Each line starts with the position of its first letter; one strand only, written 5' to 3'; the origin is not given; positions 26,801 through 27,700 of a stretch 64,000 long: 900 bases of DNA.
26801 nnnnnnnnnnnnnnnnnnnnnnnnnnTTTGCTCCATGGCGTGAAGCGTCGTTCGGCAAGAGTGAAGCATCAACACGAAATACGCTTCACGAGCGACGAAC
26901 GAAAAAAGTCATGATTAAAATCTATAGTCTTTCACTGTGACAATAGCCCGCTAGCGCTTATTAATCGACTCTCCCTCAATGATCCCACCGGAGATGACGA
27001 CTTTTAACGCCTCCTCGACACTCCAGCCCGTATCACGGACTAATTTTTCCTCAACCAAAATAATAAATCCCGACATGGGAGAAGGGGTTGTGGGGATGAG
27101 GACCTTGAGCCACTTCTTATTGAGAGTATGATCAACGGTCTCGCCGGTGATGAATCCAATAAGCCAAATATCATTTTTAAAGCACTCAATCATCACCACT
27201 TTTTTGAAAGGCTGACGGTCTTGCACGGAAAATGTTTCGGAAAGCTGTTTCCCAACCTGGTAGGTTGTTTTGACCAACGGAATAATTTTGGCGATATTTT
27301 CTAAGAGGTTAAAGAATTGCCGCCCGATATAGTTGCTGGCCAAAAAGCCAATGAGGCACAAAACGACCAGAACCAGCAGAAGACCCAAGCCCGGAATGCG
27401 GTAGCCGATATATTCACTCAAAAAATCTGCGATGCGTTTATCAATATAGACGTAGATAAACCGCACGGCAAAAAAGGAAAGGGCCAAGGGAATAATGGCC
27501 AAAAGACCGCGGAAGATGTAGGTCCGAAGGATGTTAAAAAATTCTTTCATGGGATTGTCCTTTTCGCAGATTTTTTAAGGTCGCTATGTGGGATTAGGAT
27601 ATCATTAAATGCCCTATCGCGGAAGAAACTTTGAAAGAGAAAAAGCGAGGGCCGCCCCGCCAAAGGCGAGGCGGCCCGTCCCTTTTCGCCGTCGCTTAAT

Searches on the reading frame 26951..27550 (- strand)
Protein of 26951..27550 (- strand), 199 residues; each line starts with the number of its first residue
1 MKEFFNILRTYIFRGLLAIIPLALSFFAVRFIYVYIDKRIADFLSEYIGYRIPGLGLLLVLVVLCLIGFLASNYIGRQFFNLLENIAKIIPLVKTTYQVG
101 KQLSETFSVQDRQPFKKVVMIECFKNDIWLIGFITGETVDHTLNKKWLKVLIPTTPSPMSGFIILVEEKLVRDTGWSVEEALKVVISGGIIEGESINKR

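Call 91: search_protein_families(library=pfam, proteins=[window:26951-27550:-], max_evalue=0.001)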
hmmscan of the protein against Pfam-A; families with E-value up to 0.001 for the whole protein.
window:26951-27550:- (199 aa): 1 family
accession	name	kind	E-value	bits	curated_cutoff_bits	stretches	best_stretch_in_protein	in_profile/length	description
PF04367.18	DUF502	-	1.5e-28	99.2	23.8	1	58-160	1-107/107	Protein of unknown function (DUF502)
